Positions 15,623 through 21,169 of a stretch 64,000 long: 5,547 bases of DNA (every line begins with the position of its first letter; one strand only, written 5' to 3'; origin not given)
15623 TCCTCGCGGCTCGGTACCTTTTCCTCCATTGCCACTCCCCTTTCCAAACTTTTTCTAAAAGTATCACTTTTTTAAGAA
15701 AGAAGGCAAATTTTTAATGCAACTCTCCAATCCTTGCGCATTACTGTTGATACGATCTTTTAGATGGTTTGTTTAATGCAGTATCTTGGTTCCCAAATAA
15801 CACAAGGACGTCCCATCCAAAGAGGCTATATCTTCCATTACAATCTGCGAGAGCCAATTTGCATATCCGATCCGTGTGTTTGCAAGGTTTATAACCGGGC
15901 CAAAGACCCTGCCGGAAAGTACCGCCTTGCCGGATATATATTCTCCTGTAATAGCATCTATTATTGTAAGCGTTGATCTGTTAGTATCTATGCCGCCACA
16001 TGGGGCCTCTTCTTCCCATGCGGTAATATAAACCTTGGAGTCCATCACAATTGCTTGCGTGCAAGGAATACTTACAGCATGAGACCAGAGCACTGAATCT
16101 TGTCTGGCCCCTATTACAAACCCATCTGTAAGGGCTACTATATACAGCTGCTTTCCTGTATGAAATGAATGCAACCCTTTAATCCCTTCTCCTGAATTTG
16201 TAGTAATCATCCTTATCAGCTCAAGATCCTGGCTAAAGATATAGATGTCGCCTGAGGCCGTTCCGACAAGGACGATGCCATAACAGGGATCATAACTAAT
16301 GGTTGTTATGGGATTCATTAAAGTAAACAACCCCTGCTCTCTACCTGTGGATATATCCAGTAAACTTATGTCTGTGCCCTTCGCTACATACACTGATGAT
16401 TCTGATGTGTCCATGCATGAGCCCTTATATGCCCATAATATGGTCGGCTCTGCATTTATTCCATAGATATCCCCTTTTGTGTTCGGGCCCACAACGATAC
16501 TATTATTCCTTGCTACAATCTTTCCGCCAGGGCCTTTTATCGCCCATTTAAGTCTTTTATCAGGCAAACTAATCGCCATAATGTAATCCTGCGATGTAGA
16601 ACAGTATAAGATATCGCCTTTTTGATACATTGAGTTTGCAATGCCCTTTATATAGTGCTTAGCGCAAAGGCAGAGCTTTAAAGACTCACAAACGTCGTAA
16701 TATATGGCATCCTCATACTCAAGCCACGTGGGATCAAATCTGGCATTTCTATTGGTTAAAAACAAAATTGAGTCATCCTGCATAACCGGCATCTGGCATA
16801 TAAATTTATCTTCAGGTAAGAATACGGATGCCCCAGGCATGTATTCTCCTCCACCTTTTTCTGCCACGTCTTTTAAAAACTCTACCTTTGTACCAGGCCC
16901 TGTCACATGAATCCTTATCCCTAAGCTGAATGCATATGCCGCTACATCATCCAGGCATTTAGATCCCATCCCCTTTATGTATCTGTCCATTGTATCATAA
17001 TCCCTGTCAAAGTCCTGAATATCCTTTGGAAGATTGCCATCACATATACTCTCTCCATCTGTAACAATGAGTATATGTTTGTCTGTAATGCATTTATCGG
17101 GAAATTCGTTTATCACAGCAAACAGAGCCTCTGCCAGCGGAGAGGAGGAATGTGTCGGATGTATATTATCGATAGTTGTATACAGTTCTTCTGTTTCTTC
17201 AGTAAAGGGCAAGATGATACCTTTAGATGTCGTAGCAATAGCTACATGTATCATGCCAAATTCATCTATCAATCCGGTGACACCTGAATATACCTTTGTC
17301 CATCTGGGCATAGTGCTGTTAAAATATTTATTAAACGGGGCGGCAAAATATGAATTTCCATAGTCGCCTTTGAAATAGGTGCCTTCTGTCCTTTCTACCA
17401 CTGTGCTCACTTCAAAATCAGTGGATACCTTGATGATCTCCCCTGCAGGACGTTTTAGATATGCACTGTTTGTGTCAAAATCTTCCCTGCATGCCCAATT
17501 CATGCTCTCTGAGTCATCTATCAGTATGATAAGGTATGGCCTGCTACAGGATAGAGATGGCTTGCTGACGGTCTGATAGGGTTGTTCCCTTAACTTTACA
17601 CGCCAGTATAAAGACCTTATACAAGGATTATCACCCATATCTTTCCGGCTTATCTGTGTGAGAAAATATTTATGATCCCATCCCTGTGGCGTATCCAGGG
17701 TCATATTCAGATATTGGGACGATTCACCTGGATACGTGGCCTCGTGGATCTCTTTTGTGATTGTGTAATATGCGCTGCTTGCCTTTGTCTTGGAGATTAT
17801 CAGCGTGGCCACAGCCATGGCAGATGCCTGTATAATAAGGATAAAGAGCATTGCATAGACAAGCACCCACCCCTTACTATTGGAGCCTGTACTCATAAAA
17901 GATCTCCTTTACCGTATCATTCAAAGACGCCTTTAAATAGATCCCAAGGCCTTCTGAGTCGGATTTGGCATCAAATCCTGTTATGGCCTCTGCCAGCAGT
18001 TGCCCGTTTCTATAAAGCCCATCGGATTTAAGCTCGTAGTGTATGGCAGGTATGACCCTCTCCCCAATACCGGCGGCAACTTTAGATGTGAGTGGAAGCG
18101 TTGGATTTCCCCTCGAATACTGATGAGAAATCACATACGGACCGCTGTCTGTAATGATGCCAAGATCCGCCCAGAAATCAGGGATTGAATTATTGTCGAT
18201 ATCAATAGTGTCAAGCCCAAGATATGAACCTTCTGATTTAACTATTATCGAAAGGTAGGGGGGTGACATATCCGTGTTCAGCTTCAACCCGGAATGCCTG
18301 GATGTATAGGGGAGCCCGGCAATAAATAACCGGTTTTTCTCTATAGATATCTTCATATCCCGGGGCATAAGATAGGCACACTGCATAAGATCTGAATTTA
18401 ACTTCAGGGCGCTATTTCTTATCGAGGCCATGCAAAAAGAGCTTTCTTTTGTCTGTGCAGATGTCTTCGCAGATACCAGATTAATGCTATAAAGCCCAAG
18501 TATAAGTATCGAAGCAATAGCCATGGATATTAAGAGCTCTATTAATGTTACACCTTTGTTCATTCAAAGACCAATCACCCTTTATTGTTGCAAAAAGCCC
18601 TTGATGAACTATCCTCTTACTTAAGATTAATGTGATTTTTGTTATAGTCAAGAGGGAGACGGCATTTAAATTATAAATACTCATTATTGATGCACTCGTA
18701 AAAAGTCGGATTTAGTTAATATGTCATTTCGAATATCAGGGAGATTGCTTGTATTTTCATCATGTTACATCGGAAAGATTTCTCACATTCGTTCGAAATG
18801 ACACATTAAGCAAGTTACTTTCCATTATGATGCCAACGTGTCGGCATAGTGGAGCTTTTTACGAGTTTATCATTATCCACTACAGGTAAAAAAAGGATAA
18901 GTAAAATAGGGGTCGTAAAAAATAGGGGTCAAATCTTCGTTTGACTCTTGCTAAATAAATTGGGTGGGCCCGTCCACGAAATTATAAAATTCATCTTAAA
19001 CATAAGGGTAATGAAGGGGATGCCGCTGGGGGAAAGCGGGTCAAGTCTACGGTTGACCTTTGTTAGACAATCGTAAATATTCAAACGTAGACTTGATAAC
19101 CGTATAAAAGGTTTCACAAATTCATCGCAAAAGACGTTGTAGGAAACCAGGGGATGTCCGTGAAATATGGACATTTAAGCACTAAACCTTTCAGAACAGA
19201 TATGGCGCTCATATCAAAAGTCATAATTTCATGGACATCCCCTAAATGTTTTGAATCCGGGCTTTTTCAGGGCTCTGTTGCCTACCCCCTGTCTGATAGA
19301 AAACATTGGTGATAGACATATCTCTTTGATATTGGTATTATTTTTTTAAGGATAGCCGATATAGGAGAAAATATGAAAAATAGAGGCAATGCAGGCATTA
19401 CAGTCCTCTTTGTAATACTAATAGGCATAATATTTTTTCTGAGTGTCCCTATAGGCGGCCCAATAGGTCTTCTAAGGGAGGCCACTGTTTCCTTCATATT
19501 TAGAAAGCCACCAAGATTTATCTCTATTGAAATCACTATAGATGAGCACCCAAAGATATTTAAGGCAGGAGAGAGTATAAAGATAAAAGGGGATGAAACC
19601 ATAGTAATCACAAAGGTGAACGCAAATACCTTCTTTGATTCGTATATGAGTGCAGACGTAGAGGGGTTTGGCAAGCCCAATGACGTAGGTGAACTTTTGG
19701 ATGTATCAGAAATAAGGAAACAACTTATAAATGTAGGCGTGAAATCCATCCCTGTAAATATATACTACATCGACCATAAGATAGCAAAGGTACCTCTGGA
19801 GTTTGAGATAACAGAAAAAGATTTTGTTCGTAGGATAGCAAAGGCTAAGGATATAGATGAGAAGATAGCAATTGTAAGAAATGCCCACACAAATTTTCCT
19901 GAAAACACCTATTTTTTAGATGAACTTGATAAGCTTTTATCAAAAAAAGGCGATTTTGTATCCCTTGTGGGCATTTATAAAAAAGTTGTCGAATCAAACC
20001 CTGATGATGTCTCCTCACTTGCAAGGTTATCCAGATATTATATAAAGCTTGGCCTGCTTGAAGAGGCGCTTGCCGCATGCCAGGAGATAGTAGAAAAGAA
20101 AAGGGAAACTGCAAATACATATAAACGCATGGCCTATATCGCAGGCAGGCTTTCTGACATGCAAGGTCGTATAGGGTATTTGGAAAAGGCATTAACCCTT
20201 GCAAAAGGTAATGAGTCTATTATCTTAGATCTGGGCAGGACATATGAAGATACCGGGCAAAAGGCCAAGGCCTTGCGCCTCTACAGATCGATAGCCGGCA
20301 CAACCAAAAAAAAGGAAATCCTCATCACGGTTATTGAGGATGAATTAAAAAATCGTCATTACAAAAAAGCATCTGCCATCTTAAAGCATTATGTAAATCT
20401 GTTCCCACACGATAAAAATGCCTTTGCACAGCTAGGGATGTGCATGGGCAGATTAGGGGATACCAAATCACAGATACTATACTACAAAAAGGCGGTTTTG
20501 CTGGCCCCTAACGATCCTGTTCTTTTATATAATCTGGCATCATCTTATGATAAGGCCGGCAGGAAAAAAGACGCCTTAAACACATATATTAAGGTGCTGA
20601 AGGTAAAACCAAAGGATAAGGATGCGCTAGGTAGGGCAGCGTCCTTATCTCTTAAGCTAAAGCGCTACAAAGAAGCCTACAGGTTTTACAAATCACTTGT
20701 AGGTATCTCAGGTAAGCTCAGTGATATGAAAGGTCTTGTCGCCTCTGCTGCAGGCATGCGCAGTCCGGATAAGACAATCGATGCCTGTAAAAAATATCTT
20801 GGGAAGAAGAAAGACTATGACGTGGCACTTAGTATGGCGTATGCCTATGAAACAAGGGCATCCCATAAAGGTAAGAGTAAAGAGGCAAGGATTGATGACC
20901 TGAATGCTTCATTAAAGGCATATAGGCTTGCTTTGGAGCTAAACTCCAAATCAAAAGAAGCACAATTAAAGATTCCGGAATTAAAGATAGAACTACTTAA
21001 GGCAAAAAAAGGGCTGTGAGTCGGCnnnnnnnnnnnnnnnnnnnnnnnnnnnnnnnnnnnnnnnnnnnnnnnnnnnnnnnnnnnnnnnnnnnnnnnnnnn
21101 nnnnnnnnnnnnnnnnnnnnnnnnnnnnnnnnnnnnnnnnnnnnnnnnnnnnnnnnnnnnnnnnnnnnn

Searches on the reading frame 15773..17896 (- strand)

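Call 7: search_protein_families(library=pfam, proteins=[window:15773-17896:-])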
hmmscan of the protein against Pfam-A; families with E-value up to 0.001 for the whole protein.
window:15773-17896:- (707 aa): 1 family
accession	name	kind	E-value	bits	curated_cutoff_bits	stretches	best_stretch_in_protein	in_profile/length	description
PF13519.12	VWA_2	-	0.00057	20.9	27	0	227-282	51-107/107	von Willebrand factor type A domain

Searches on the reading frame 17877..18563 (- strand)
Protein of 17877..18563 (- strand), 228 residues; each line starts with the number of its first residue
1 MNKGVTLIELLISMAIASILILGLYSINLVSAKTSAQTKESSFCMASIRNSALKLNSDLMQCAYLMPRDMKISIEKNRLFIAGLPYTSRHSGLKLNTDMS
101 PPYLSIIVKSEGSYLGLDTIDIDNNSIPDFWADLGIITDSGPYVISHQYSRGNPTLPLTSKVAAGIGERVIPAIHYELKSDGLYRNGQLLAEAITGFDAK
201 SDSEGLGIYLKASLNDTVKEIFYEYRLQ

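Call 7: search_protein_families(library=pfam, proteins=[window:17877-18563:-])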
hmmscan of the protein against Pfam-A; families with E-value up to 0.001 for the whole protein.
window:17877-18563:- (228 aa): 1 family
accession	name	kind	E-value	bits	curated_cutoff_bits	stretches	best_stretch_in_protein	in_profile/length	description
PF07963.17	N_methyl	-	1.1e-07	31.5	21.2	1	2-25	4-27/27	Prokaryotic N-terminal methylation motif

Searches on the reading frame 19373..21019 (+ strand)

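Call 7: search_protein_families(library=pfam, proteins=[window:19373-21019:+])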
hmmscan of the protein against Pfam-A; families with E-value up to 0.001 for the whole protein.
window:19373-21019:+ (548 aa): 19 families
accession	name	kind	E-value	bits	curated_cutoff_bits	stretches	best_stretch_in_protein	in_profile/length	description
PF14559.12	TPR_19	-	2e-20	73.3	25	1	201-246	13-58/68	Tetratricopeptide repeat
PF13431.12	TPR_17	-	1e-17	63.3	24.4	1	370-402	1-33/34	Tetratricopeptide repeat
PF13181.12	TPR_8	-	3e-16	58.6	25.7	0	385-415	4-34/34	Tetratricopeptide repeat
PF13428.12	TPR_14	-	3e-14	52.5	23.5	0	383-424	2-43/44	Tetratricopeptide repeat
PF07719.23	TPR_2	-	3.8e-13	48.9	27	0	384-415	3-34/34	Tetratricopeptide repeat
PF13432.12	TPR_16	-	4.1e-13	49.9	32.7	1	386-444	1-59/65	Tetratricopeptide repeat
PF13176.12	TPR_7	-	4.5e-13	48.6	27.9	0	385-417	2-34/36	Tetratricopeptide repeat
PF12895.13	ANAPC3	-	3.2e-10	40.6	27.2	1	364-439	5-79/82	Anaphase-promoting complex, cyclosome, subunit 3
PF00515.34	TPR_1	-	4.6e-10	39.3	27.8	1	384-415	3-34/34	Tetratricopeptide repeat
PF23914.1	TPR_CcmH_CycH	-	6.3e-08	33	42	1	345-443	47-148/158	Cytochrome c-type biogenesis protein H TPR domain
PF13424.12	TPR_12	-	6.3e-07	29.9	30.1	0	226-278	23-76/77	Tetratricopeptide repeat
PF13374.12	TPR_10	-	1.8e-06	28.2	27.5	0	214-246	3-35/42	Tetratricopeptide repeat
PF14561.12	TPR_20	-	1.9e-06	28.5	25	0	374-423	14-63/90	Tetratricopeptide repeat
PF13174.12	TPR_6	-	4.5e-06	27.4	26.3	0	385-410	3-28/33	Tetratricopeptide repeat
PF13429.12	TPR_15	-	5.7e-06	26.4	26.2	1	372-491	137-255/280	Tetratricopeptide repeat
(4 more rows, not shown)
